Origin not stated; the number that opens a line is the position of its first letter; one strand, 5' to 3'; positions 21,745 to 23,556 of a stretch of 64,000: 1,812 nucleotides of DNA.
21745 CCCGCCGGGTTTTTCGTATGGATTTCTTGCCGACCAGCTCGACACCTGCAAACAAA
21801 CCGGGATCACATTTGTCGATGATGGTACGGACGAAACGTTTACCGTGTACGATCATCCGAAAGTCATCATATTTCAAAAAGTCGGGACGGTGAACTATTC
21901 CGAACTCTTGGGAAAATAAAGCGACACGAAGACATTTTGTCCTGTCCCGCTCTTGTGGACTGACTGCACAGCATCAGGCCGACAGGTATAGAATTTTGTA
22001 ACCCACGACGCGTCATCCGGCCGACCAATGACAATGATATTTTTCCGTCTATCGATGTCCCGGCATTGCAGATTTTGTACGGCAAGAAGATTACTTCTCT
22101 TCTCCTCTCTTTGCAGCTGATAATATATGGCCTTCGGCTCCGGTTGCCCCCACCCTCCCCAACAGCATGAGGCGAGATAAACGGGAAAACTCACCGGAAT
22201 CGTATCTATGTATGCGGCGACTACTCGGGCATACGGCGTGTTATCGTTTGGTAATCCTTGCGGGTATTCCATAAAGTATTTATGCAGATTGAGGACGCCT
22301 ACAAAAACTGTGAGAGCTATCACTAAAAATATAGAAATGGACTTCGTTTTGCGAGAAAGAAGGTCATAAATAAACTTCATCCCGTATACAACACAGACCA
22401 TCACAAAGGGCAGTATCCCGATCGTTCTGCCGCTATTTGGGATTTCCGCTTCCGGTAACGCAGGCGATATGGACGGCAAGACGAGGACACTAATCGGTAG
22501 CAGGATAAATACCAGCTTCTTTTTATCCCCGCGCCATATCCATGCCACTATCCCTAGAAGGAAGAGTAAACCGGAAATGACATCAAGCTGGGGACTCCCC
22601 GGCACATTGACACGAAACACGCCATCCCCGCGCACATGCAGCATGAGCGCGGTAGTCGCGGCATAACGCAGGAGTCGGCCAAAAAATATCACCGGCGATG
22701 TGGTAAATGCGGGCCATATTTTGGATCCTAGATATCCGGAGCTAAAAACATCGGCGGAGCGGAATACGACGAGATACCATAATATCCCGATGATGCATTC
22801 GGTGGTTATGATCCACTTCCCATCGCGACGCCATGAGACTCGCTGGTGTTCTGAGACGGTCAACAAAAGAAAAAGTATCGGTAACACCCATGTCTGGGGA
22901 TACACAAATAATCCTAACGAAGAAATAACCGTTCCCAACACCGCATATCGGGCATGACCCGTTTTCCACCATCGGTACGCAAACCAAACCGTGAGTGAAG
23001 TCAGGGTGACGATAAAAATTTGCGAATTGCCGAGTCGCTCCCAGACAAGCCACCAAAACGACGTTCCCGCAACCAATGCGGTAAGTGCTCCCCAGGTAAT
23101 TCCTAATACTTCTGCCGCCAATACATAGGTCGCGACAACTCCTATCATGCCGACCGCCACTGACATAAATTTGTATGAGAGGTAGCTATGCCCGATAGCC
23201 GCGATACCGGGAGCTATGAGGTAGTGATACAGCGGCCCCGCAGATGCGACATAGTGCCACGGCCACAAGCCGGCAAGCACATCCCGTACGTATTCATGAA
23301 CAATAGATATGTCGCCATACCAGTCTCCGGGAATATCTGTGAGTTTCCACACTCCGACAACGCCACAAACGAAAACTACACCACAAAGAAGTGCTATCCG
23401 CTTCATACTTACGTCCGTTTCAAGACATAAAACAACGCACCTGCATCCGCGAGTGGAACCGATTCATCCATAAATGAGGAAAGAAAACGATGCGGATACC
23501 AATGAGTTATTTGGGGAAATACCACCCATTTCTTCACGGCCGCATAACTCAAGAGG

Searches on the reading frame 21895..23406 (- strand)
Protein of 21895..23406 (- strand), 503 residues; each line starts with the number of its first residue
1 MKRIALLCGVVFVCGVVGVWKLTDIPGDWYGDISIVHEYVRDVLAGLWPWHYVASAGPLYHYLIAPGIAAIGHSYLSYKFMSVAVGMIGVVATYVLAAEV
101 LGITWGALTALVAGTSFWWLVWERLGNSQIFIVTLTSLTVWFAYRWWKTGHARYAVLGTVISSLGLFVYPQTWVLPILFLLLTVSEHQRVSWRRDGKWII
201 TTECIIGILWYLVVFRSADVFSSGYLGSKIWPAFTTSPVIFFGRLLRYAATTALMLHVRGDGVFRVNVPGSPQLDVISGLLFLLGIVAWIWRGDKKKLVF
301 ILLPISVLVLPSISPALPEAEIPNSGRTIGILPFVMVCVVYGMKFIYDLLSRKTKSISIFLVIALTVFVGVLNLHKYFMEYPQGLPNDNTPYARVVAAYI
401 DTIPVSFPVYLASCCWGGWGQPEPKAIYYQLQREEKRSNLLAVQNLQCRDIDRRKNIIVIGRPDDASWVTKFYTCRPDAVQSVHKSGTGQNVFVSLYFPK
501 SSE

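Call 42: search_protein_families(library=pfam, proteins=[window:21895-23406:-], max_evalue=0.001)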
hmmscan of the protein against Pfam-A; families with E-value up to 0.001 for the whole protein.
window:21895-23406:- (503 aa): 1 family
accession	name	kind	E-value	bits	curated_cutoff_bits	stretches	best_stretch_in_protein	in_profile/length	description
PF13231.12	PMT_2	-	7.9e-09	36.4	26.1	1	57-208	3-154/160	Dolichyl-phosphate-mannose-protein mannosyltransferase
